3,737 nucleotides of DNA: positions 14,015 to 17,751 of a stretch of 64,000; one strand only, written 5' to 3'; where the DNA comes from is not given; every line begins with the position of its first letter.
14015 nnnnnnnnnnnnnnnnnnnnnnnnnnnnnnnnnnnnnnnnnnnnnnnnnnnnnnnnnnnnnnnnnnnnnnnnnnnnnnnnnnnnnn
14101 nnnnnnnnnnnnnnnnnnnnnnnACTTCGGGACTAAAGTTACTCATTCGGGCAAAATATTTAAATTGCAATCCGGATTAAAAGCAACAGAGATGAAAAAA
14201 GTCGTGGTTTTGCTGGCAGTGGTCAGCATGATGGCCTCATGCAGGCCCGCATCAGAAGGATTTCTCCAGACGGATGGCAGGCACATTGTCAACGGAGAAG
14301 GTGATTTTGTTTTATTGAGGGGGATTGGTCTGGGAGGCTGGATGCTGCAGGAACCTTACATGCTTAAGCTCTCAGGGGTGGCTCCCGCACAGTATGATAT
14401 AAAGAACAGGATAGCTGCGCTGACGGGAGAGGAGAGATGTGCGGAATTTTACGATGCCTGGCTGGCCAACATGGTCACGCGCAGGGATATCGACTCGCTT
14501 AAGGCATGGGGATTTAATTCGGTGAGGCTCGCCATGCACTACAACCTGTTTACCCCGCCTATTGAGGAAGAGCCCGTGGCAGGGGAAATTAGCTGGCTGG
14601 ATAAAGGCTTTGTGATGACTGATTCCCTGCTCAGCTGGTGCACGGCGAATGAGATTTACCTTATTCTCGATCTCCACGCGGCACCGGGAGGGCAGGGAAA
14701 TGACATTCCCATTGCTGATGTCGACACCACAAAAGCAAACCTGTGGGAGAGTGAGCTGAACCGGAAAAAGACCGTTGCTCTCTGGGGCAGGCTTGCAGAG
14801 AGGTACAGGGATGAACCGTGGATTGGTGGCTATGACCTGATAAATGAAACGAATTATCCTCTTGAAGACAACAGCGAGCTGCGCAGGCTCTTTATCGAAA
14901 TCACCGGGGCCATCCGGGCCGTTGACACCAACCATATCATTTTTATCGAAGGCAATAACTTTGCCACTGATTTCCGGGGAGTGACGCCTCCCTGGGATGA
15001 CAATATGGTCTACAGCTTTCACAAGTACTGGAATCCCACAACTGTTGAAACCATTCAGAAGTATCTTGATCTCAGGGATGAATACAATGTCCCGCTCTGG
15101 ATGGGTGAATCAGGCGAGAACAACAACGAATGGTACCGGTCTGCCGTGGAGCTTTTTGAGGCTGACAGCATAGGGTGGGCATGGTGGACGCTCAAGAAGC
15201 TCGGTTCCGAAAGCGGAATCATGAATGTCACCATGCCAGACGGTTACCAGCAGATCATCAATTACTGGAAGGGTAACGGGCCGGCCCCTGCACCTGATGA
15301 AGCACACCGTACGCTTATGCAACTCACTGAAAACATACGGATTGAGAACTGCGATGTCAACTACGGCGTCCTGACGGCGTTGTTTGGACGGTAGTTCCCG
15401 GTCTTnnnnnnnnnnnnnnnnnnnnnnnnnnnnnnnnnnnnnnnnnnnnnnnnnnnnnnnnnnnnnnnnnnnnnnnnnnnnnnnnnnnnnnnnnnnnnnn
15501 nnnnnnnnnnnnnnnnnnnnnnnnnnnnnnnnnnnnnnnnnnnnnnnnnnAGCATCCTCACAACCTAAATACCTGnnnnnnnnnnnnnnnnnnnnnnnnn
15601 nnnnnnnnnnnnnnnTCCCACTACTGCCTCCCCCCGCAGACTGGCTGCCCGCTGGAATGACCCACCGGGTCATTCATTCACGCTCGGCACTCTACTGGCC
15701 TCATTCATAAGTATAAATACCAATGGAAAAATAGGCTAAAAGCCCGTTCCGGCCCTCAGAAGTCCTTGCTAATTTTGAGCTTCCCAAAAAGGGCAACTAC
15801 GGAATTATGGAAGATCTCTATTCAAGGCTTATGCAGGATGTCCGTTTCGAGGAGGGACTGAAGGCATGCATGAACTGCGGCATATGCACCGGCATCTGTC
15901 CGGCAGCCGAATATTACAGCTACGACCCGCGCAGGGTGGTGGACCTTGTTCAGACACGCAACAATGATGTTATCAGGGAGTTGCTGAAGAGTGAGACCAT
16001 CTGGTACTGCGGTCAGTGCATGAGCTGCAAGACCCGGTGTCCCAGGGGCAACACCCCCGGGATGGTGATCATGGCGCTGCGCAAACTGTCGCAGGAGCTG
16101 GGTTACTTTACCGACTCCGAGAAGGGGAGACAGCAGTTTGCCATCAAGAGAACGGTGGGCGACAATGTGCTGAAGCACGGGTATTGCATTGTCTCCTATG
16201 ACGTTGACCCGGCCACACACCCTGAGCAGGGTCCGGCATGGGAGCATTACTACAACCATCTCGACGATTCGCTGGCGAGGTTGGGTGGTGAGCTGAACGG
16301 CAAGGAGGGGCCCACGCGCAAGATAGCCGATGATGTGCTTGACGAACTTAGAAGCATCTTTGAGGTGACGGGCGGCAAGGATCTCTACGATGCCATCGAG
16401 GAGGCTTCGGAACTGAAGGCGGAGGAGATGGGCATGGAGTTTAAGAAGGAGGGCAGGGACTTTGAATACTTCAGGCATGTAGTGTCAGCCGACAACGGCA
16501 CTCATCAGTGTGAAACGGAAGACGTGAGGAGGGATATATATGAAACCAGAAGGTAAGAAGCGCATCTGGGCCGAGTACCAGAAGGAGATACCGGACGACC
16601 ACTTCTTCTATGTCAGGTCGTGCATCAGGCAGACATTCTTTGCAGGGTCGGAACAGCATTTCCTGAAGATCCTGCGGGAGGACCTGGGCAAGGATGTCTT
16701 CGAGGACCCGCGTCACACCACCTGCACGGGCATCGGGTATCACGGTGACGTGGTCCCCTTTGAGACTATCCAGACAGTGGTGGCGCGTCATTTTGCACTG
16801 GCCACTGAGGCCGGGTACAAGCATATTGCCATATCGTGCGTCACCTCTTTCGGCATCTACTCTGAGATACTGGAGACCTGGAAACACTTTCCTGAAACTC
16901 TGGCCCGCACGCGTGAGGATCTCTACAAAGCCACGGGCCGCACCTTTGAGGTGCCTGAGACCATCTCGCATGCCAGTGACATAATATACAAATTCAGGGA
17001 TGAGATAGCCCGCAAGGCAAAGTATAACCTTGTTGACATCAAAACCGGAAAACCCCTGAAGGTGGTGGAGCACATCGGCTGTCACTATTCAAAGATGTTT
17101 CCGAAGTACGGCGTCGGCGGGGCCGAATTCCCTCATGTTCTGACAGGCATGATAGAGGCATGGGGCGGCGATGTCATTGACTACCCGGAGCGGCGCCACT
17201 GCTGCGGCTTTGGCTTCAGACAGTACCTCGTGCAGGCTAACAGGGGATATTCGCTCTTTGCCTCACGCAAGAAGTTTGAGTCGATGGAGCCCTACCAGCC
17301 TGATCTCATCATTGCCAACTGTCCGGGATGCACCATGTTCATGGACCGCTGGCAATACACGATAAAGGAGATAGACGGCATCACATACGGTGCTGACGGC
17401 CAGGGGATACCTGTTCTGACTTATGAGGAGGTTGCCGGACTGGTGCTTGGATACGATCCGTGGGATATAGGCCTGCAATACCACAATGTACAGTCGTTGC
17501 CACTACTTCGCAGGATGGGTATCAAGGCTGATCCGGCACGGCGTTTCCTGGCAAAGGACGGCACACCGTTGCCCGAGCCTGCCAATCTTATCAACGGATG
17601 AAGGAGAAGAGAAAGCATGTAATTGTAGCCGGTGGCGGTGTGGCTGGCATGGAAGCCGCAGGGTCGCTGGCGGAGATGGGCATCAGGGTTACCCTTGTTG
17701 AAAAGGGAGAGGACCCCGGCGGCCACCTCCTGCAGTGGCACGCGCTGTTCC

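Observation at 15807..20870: Orphan, translationally coupled Hdr-like five-gene redox cassette in a saccharolytic Bacteroidota setting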

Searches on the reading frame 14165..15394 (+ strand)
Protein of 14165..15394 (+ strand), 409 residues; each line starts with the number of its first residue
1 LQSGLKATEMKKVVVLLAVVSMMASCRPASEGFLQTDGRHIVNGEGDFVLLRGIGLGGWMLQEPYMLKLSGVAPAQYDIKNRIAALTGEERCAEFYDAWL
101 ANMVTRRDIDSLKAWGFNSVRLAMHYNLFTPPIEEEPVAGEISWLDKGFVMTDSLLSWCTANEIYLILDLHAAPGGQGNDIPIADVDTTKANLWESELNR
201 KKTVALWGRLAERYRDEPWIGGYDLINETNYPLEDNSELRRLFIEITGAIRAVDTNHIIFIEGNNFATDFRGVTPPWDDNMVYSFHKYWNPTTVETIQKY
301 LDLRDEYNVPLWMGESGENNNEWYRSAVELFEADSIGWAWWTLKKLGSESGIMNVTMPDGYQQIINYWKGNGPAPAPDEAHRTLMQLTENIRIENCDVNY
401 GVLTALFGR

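Call 30: search_protein_families(library=pfam, proteins=[window:14165-15394:+], max_evalue=0.001)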
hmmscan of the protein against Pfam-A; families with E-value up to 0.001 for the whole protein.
window:14165-15394:+ (409 aa): 1 family
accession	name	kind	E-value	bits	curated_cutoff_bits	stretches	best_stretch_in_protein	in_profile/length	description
PF00150.24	Cellulase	-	8.2e-28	98.1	23.5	1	95-344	16-269/272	Cellulase (glycosyl hydrolase family 5)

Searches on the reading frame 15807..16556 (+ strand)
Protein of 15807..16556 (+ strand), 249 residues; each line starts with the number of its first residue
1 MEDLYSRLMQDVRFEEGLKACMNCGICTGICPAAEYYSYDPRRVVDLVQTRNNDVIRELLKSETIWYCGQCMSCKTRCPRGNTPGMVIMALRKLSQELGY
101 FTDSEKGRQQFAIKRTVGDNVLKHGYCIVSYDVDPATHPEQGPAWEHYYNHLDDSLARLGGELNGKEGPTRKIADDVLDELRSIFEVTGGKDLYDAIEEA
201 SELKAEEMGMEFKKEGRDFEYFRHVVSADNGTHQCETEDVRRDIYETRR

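Call 3: search_protein_families(library=pfam, proteins=[window:15807-16556:+], max_evalue=0.01)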
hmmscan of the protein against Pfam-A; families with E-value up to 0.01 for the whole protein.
window:15807-16556:+ (249 aa): 6 families
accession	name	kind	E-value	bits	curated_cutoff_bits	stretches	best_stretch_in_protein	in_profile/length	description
PF13183.11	Fer4_8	-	1.5e-09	38.6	27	1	18-81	2-67/68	4Fe-4S dicluster domain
PF13534.11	Fer4_17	-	2.9e-07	31.4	22.2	1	20-81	1-59/61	4Fe-4S dicluster domain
PF13187.11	Fer4_9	-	6.5e-07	29.7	27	1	20-81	1-50/52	4Fe-4S dicluster domain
PF13237.11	Fer4_10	-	0.00027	21.2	25.5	1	18-79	6-53/53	4Fe-4S dicluster domain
PF13484.11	Fer4_16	-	0.00073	20.7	30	1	21-80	2-65/66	4Fe-4S double cluster binding domain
PF12838.12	Fer4_7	-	0.0055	17.6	27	0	21-81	2-51/52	4Fe-4S dicluster domain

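Call 4: search_protein_families(library=ncbifam, proteins=[window:15807-16556:+], max_evalue=0.01)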
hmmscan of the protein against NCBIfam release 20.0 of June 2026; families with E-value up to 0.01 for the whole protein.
window:15807-16556:+ (249 aa): 19 families
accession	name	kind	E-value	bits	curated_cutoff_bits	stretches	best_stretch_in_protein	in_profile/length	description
NF041890.1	hdrC_Methbact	equivalog_domain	5.1e-22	78.4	270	1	3-194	11-187/192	ferredoxin:CoB-CoM heterodisulfide reductase subunit HdrC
NF041779.1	hetero_SS_HdrC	equivalog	7.4e-22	77.8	350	1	17-98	29-106/198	ferredoxin:CoB-CoM heterodisulfide reductase subunit HdrC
TIGR03290.1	CoB_CoM_SS_C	equivalog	1.5e-19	70.4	160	1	18-114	1-94/144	CoB--CoM heterodisulfide reductase subunit C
NF038018.1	qmoC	equivalog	3.8e-13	49.6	300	1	16-95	15-91/360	quinone-interacting membrane-bound oxidoreductase complex subunit QmoC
NF004898.0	PRK06259.1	equivalog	1.6e-06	27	385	1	11-107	126-228/488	fumarate reductase (CoM/CoB) subunit TfrB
NF008369.0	PRK11168.1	equivalog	1.5e-05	24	278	1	15-89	7-81/401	anaerobic glycerol-3-phosphate dehydrogenase subunit C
TIGR00384.1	dhsB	subfamily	1.7e-05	24.4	88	1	11-91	132-221/222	succinate dehydrogenase and fumarate reductase iron-sulfur protein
NF009226.0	PRK12576.1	equivalog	4.3e-05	23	344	1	20-98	155-240/317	succinate dehydrogenase/fumarate reductase iron-sulfur subunit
NF004616.0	PRK05950.1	subfamily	6e-05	22.3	228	1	16-94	144-232/238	succinate dehydrogenase iron-sulfur subunit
TIGR03379.1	glycerol3P_GlpC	equivalog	0.00038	19.3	279.9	1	17-93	3-79/397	anaerobic glycerol-3-phosphate dehydrogenase subunit GlpC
NF008434.0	PRK11274.1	equivalog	0.001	18.1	333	1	15-94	19-101/409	glycolate oxidase subunit GlcF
TIGR01971.1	NuoI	subfamily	0.0011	18.6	113.05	1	10-80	33-95/121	NADH-quinone oxidoreductase, chain I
TIGR00314.1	cdhA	equivalog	0.0015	16.4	781.3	1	5-97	385-469/784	CO dehydrogenase/acetyl-CoA synthase complex subunit alpha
NF038196.1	ferrodoxin_EFR1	subfamily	0.0017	18.4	75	0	9-34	175-199/242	EFR1 family ferrodoxin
NF045663.1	diclust_near_Sec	equivalog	0.0021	16.2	530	1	21-92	306-379/759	pyridine nucleotide-disulfide oxidoreductase/dicluster-binding protein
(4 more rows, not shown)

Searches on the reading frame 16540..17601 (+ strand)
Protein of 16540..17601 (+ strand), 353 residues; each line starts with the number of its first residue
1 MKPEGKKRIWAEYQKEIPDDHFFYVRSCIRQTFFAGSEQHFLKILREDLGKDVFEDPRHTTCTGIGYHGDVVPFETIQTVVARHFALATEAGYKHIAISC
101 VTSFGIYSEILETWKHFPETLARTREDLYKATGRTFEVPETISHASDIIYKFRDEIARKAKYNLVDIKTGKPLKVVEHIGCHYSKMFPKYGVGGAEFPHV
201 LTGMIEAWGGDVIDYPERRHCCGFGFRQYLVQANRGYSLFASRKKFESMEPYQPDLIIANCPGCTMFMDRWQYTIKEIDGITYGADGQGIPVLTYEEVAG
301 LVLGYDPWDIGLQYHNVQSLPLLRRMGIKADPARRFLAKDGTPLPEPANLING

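Call 3: search_protein_families(library=pfam, proteins=[window:16540-17601:+], max_evalue=0.01)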
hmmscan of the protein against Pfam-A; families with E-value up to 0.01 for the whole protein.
window:16540-17601:+ (353 aa): 1 family
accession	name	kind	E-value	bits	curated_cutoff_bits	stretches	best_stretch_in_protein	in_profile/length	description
PF02754.22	CCG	-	9.9e-12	45.2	20.6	1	177-268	3-84/85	Cysteine-rich domain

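Call 4: search_protein_families(library=ncbifam, proteins=[window:16540-17601:+], max_evalue=0.01)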
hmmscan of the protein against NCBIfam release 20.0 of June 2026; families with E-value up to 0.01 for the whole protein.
window:16540-17601:+ (353 aa): 4 families
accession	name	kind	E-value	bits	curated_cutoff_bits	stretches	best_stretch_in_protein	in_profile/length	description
NF041780.1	hetero_SS_HdrB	equivalog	2e-40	139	450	1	17-323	1-302/304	ferredoxin:CoB-CoM heterodisulfide reductase subunit HdrB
TIGR03288.1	CoB_CoM_SS_B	equivalog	7.4e-31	107.5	345.15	1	23-326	3-290/290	CoB--CoM heterodisulfide reductase subunit B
NF042965.1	MFR_anch_SdhE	equivalog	8.7e-11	41.9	500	1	62-317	41-276/282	8-methylmenaquinol:fumarate reductase membrane anchor subunit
NF045670.1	quin_L_LdhH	equivalog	1.8e-07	29.8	800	1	22-268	469-685/706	L-lactate dehydrogenase (quinone) large subunit LdhH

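Call 23: search_solved_structures(query=window:16540-17601:+, max_evalue=0.01, show_alignments=1)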
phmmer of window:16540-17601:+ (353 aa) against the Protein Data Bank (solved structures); distinct sequences matched with E-value up to 0.01: 5.
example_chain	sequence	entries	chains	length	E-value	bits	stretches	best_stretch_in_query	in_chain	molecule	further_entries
9sfi_C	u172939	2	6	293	9.4e-29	103.8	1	24-327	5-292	H(2)/formate:CoB-CoM heterodisulfide,ferredoxin reductase subunit B2 | Heterodisulfide reductase subunit B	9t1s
5odc_B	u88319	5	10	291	6.5e-24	87.8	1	24-325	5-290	Heterodisulfide reductase, subunit B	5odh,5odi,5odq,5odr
7bkb_B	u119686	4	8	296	3.9e-20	75.4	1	24-325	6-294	CoB--CoM heterodisulfide reductase subunit B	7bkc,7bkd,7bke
8rvu_b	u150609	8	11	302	1e-19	74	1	24-317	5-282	H(2):CoB-CoM heterodisulfide,ferredoxin reductase subunit B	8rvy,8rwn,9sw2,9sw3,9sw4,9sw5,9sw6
8rvv_B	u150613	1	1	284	1.4e-19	73.6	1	24-317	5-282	H(2):CoB-CoM heterodisulfide,ferredoxin reductase subunit B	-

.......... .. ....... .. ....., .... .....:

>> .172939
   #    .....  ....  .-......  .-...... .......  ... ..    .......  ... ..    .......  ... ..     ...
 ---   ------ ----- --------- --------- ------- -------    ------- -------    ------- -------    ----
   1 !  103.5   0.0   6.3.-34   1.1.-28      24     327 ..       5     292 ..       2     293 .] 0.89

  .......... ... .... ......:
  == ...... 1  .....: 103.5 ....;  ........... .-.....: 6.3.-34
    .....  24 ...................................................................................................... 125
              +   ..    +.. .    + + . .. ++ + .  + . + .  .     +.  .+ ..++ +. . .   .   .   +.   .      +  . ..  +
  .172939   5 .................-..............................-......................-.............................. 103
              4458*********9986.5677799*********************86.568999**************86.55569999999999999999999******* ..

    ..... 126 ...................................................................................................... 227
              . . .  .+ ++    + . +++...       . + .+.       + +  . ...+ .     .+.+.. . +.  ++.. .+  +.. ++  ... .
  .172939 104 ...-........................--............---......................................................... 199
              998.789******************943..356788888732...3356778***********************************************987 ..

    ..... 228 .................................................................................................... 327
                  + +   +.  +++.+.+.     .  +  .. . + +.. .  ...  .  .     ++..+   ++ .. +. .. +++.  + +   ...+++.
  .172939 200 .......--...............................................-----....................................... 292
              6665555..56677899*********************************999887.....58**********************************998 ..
